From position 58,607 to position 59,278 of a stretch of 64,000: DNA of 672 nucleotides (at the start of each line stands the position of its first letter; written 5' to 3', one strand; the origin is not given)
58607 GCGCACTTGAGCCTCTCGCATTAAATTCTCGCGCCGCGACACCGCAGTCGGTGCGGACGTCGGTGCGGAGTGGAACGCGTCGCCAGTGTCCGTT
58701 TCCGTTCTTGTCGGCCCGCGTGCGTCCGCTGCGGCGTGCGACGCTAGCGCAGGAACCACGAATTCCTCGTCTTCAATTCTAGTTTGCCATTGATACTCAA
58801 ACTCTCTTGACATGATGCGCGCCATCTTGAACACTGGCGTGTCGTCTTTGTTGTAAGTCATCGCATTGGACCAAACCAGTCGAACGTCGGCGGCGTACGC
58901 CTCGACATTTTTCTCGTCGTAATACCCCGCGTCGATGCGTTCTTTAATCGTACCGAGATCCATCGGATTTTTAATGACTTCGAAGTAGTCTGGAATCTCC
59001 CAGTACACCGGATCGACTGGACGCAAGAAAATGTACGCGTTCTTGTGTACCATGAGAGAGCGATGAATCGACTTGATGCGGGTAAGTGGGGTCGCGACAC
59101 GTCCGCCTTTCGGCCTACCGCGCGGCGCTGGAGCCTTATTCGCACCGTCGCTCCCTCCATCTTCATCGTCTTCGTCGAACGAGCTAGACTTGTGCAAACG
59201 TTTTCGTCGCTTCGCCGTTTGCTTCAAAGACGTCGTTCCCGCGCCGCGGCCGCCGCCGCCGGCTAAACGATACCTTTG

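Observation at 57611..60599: MORC GHKL ATPase fused to a bromodomain and a methyl-CpG-binding domain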

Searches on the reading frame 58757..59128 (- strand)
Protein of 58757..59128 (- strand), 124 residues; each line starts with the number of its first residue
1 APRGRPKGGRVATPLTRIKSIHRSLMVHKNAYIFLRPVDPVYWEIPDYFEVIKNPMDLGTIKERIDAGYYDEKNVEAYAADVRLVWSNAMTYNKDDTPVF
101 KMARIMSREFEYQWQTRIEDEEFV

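Call 41: search_solved_structures(query=window:58757-59128:-, max_evalue=0.00001, show_alignments=3)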
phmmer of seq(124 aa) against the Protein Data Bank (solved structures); distinct sequences matched with E-value up to 0.00001: 387 (the best 60 are shown).
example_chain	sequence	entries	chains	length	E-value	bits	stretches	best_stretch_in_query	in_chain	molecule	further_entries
7y8r_U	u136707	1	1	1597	1.3e-40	141.4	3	43-122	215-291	Protein polybromo-1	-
6dne_A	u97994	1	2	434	1.5e-30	108.9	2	19-110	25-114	Bromodomain-containing protein 4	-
8ov6_C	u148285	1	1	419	2.9e-30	107.9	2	19-110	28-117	Bromodomain-containing protein 4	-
36iu_K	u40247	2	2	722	7e-30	106.7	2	19-110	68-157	Isoform C of Bromodomain-containing protein 4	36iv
3qzs_A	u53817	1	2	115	5.2e-19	71.6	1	9-110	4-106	Nucleosome-remodeling factor subunit BPTF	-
3qzt_A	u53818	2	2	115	7.2e-19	71.1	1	9-110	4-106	Nucleosome-remodeling factor subunit BPTF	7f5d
7f5e_A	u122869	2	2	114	8e-19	71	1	9-110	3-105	Nucleosome-remodeling factor subunit BPTF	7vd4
5h6y_A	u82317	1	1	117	1.5e-18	70.1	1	17-110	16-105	Nucleosome-remodeling factor subunit BPTF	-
8ag2_A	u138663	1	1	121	2.1e-18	69.7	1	17-110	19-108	Nucleosome-remodeling factor subunit BPTF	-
5r4g_A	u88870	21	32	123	2.1e-18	69.6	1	17-110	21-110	Nucleosome-remodeling factor subunit BPTF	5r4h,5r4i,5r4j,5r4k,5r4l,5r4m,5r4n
3uv2_A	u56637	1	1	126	2.3e-18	69.5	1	17-110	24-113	bromodomain of human nucleosome-remodeling factor subunit BPTF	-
6lu6_A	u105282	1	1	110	2.4e-18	69.5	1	17-110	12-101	Nucleosome-remodeling factor subunit BPTF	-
7jt4_A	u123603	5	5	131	2.6e-18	69.4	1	17-110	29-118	Nucleosome-remodeling factor subunit BPTF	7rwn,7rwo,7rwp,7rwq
6lu5_A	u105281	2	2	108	2.9e-18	69.2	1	18-110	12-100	Nucleosome-remodeling factor subunit BPTF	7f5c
7dmy_A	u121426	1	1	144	3.3e-18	69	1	17-110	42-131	Nucleosome-remodeling factor subunit BPTF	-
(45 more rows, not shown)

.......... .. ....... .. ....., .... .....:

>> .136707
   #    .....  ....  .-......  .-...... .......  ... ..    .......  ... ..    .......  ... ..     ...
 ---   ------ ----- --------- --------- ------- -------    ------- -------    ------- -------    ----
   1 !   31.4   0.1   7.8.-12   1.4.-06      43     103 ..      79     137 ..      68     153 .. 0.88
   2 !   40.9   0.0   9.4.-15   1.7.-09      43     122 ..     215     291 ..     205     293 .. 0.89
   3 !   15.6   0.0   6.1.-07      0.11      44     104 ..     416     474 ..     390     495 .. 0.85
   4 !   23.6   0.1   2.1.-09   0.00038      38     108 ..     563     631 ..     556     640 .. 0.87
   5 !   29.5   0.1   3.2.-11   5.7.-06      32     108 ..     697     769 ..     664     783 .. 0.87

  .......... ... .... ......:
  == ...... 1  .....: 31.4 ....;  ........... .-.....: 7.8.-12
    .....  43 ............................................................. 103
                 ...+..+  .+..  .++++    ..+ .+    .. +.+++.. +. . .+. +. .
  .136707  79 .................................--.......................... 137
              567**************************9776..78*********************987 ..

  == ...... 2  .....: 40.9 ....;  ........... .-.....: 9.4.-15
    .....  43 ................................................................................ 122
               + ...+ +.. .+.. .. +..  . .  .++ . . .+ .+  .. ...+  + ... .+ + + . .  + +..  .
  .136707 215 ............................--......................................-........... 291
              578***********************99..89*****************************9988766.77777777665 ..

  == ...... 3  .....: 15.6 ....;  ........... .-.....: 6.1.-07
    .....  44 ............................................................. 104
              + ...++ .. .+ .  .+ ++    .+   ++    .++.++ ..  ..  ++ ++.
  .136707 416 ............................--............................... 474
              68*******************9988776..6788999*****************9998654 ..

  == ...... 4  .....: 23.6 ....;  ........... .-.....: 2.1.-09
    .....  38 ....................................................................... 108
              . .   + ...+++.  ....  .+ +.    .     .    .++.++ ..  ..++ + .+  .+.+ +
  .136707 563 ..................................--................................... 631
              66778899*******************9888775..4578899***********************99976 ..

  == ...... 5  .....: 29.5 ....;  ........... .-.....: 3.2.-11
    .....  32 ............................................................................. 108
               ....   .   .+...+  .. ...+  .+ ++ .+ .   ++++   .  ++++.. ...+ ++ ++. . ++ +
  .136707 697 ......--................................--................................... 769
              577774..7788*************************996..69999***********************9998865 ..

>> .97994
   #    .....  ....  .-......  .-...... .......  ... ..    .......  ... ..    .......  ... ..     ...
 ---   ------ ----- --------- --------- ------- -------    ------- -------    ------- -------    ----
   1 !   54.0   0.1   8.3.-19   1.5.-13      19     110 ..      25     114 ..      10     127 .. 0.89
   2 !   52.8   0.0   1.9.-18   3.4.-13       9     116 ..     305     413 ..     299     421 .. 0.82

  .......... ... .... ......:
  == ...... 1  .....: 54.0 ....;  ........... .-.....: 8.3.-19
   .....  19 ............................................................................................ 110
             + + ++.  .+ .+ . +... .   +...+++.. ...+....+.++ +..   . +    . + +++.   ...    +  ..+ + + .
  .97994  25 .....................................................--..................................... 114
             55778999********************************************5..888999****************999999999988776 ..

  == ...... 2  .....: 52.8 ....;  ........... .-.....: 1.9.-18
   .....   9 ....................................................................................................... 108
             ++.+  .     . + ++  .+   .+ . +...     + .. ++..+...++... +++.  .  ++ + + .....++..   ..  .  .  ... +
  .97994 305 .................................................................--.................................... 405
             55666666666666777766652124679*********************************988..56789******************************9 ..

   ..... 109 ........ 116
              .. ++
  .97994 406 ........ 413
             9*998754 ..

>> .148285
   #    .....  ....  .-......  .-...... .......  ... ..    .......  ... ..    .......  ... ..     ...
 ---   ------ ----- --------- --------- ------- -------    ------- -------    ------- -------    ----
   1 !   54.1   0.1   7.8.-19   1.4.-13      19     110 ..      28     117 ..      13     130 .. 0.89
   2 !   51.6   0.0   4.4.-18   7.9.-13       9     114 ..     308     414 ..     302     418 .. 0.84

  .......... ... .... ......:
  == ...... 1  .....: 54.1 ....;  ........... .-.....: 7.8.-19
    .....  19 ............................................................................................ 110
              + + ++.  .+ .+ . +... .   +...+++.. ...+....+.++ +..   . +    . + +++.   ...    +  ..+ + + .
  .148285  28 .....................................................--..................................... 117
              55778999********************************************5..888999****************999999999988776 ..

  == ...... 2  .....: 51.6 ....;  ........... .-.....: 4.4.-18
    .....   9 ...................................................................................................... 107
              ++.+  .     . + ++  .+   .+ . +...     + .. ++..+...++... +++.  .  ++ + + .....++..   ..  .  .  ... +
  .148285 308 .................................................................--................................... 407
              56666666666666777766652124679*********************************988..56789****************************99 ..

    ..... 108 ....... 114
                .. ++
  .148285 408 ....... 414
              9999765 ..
